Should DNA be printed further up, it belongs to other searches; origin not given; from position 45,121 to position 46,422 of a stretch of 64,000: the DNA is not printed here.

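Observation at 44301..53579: Cell-envelope glycopolymer operon: mraY-like transferase outside a dcw context, GT2, acyltransferase-3 fusion and a C39-like surface protein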

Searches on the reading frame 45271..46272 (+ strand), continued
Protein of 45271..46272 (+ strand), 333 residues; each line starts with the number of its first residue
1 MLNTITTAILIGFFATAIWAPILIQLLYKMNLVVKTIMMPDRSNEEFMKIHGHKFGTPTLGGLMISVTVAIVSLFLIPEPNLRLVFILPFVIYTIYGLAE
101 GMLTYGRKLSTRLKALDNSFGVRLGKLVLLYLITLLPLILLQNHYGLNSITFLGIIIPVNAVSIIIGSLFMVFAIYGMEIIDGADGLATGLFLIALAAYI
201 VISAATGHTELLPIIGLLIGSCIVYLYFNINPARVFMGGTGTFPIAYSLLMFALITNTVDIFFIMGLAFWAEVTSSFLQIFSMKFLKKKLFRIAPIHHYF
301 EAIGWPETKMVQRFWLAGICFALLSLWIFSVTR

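Call 62: find_encoding_contigs(protein=P0092, flank=10000, max_places=1)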
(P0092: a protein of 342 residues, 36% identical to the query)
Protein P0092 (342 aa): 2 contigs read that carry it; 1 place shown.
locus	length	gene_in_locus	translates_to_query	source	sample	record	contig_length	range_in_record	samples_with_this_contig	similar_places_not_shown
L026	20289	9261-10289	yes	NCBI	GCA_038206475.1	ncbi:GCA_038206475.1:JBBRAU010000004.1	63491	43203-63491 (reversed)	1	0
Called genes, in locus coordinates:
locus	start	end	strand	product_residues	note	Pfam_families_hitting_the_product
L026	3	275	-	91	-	?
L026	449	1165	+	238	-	PF02565:RecO_C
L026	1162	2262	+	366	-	PF01168:Ala_racemase_N, PF00842:Ala_racemase_C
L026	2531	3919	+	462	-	PF28494:GlyRS_ins_1 (faint), PF00587:tRNA-synt_2b, PF03129:HGTP_anticodon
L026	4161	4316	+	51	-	-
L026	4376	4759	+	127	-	PF02381:MraZ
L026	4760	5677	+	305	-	PF01795:Methyltransf_5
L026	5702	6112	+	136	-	-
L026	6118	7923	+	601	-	PF03717:PBP_dimer, PF00905:Transpeptidase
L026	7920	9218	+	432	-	PF08245:Mur_ligase_M, PF02875:Mur_ligase_C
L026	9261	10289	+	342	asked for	PF00953:Glycos_transf_4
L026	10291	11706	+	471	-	PF21799:MurD-like_N (weak), PF08245:Mur_ligase_M, PF02875:Mur_ligase_C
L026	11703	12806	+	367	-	PF01098:FTSW_RODA_SPOVE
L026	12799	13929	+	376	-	PF03033:Glyco_transf_28, PF13579:Glyco_trans_4_4 (weak), PF04101:Glyco_tran_28_C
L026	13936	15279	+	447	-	PF01225:Mur_ligase, PF08245:Mur_ligase_M, PF02875:Mur_ligase_C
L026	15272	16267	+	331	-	PF01565:FAD_binding_4, PF02873:MurB_C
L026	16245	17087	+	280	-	PF08478:POTRA_1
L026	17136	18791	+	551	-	PF01368:DHH, PF02272:DHHA1, PF17768:RecJ_OB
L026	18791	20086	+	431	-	PF18073:Zn_ribbon_LapB (weak), PF13481:AAA_25, PF06745:ATPase (faint)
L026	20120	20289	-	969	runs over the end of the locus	PF00912:Transgly, PF00905:Transpeptidase, PF17957:Big_7, PF16656:Pur_ac_phosph_N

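Call 63: find_encoding_contigs(protein=P0083, flank=10000, max_places=1)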
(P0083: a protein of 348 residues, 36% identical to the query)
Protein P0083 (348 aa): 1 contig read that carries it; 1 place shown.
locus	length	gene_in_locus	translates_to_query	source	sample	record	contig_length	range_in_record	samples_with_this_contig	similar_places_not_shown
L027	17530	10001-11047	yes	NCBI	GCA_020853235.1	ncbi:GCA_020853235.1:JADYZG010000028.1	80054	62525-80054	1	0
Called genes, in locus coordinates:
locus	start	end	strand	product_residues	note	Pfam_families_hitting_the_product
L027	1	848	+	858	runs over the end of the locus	PF01588:tRNA_bind, PF03483:B3_4, PF03484:B5, PF17759:tRNA_synthFbeta, PF03147:FDX-ACB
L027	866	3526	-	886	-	-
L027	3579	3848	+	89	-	-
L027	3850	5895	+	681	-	PF17191:RecG_wedge, PF00176:SNF2-rel_dom (weak), PF00270:DEAD, PF04851:ResIII, PF00271:Helicase_C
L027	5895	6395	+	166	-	PF00588:SpoU_methylase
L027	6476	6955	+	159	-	PF02381:MraZ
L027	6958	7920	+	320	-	PF01795:Methyltransf_5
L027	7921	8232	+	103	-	-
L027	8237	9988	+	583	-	PF03717:PBP_dimer, PF00905:Transpeptidase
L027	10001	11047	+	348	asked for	PF00953:Glycos_transf_4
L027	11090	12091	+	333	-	-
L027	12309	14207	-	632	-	-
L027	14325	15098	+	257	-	PF20772:TACO1_YebC_N, PF01709:Transcrip_reg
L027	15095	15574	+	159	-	PF02075:RuvC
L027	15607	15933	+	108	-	PF12732:YtxH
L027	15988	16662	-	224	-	PF00970:FAD_binding_6 (weak), PF00175:NAD_binding_1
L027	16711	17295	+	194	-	PF14378:PAP2_3 (weak), PF24788:AtPDCT1_2, PF01569:PAP2 (weak), PF14360:PAP2_C (weak)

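Call 69: find_encoding_contigs(protein=P0079, flank=10000, max_places=1)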
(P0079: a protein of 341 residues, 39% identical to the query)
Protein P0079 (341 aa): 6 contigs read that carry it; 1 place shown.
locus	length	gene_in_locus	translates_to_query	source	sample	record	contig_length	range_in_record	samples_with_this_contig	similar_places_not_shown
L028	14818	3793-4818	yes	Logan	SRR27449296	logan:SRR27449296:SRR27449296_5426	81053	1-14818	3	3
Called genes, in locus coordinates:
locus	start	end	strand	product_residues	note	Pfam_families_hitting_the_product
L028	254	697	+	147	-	PF02381:MraZ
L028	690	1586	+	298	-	PF01795:Methyltransf_5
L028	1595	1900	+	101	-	-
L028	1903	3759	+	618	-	PF03717:PBP_dimer, PF00905:Transpeptidase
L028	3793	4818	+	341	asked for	PF00953:Glycos_transf_4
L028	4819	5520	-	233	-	-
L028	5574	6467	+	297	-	PF01026:TatD_DNase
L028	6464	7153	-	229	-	PF00590:TP_methylase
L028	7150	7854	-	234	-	PF01509:TruB_N, PF16198:TruB_C_2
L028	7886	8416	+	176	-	PF08123:DOT1 (weak), PF13847:Methyltransf_31 (weak), PF13649:Methyltransf_25 (weak)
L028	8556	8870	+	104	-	-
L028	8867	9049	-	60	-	-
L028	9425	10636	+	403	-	PF05496:RuvB_N, PF00004:AAA, PF07728:AAA_5 (faint), PF13173:AAA_14 (weak), PF00158:Sigma54_activat (weak), PF21960:RCF1-5-like_lid (weak), PF16193:AAA_assoc_2, PF12002:MgsA_C, +1 more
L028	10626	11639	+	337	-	PF00579:tRNA-synt_1b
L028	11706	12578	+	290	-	-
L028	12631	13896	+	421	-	PF00579:tRNA-synt_1b, PF22421:SYY_C-terminal, PF01479:S4 (weak)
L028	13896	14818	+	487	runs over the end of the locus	PF13328:HD_4, PF04607:RelA_SpoT, PF02824:TGS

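Call 70: find_encoding_contigs(protein=P0093, flank=10000, max_places=1)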
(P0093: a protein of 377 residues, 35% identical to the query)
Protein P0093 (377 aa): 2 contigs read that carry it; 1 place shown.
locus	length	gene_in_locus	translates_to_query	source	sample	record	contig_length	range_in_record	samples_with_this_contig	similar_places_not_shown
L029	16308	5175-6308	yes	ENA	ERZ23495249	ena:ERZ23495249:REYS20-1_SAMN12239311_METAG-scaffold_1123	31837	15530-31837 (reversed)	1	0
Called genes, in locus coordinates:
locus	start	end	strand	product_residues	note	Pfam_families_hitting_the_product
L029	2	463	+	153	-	?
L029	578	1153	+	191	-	PF21088:MS_channel_1st, PF00924:MS_channel_2nd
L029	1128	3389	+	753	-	PF01812:5-FTHF_cyc-lig (weak)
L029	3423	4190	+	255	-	PF00117:GATase, PF07722:Peptidase_C26 (weak)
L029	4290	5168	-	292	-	PF00892:EamA (faint)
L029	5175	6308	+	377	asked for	PF00953:Glycos_transf_4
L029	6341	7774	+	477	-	PF00224:PK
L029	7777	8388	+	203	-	-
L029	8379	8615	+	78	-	-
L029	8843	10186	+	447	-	PF01326:PPDK_N, PF00391:PEP-utilizers (weak)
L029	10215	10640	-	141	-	-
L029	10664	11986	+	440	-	PF03979:Sigma70_r1_1, PF00140:Sigma70_r1_2, PF04542:Sigma70_r2, PF04539:Sigma70_r3, PF04545:Sigma70_r4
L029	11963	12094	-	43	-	-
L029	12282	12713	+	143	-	PF05137:PilN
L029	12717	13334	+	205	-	-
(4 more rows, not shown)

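Call 90: search_solved_structures(query=window:45271-46272:+, max_evalue=1e-21, show_alignments=4)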
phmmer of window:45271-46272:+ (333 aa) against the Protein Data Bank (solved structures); distinct sequences matched with E-value up to 1e-21: 4.
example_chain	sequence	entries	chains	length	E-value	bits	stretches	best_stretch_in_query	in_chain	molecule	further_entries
5jnq_A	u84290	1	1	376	3.5e-27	99.2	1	4-319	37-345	Phospho-N-acetylmuramoyl-pentapeptide-transferase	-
8tlu_A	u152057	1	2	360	7.9e-24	88.1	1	49-328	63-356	Phospho-N-acetylmuramoyl-pentapeptide-transferase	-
8g01_A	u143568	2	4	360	8.8e-24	88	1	48-328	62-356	Phospho-N-acetylmuramoyl-pentapeptide-transferase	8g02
4j72_A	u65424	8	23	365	2.3e-22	83.3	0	7-327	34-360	Phospho-N-acetylmuramoyl-pentapeptide-transferase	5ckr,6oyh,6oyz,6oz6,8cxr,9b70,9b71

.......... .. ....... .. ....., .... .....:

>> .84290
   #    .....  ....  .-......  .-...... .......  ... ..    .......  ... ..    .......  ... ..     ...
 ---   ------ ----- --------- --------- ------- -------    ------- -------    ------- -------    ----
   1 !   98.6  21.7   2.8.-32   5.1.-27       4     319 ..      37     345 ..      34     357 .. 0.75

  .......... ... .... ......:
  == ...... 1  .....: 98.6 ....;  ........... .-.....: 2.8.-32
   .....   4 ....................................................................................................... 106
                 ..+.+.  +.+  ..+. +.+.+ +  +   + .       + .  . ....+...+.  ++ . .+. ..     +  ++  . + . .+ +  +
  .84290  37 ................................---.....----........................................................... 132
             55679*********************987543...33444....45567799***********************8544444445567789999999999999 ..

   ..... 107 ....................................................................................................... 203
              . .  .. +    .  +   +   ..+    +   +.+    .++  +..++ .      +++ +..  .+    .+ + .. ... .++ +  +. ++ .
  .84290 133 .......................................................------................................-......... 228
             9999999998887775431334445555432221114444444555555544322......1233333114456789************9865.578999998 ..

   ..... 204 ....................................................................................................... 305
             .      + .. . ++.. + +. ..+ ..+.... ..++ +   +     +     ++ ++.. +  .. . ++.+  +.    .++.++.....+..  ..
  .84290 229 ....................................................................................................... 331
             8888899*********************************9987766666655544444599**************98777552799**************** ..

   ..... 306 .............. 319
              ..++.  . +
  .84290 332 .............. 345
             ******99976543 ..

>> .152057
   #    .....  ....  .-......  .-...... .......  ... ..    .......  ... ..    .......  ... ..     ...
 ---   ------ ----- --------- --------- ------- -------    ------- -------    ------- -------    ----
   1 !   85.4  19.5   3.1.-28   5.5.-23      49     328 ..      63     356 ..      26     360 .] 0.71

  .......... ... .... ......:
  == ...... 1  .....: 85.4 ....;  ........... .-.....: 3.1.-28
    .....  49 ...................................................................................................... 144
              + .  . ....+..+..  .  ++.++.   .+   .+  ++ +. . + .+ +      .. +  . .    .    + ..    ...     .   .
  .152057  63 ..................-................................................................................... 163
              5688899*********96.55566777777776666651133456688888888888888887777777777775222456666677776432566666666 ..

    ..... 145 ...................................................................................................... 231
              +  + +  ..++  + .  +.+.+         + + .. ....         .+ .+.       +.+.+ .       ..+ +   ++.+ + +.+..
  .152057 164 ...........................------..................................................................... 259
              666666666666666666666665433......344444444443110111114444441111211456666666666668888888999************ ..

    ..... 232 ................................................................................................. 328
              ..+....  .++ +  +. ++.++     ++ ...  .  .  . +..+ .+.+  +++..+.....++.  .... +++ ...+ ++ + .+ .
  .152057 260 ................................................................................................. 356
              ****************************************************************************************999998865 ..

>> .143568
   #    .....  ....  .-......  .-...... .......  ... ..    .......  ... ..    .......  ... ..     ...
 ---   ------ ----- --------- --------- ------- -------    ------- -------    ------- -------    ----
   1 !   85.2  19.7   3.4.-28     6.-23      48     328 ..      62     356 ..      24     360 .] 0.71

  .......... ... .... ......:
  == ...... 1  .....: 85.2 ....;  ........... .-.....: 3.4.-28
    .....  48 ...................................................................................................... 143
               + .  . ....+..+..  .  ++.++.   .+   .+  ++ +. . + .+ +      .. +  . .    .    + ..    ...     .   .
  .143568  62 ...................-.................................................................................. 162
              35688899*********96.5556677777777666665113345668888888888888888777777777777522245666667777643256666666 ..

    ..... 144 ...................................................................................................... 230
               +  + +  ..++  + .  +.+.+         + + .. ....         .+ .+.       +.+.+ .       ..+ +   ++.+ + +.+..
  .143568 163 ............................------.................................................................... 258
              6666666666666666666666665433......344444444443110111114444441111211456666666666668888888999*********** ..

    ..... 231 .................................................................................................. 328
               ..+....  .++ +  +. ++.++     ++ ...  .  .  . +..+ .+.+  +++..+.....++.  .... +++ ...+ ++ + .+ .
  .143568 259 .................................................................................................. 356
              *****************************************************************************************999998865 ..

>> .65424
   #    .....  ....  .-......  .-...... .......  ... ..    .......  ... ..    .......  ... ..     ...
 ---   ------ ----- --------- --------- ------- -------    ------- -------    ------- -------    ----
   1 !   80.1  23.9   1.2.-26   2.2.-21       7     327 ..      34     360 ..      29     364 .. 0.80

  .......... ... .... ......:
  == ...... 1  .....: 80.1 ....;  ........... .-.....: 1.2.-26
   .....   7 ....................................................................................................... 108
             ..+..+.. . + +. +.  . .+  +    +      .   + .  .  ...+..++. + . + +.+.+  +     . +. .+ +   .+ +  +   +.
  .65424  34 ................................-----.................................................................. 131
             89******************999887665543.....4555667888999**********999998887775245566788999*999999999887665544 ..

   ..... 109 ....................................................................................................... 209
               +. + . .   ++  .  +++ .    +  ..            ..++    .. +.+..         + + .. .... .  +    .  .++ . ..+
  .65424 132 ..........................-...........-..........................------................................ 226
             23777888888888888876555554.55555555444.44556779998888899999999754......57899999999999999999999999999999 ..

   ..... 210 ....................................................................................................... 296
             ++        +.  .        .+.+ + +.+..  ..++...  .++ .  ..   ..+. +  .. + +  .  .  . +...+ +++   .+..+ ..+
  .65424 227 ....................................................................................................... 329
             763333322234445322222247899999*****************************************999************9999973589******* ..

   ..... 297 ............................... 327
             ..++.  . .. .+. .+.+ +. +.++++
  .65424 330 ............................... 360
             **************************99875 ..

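Call 97: list_cluster_members(proteins=[window:45271-46272:+, window:46301-47719:+, window:47712-50678:+, window:50668-52947:+, window:40802-43249:+])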
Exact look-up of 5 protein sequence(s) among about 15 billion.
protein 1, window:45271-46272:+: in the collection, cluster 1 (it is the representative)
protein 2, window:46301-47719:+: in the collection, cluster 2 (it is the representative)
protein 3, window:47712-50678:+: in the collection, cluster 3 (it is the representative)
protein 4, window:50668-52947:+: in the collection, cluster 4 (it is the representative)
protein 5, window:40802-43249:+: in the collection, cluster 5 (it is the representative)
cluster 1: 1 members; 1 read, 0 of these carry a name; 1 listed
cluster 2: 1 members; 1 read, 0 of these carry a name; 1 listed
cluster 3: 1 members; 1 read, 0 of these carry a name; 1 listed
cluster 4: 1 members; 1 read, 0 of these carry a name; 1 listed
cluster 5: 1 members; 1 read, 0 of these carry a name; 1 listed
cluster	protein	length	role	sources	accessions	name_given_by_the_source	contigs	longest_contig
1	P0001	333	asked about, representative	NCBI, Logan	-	-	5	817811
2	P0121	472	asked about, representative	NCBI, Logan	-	-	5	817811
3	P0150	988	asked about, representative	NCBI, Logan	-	-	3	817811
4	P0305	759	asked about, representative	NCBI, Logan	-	-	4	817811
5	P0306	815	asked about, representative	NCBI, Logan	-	-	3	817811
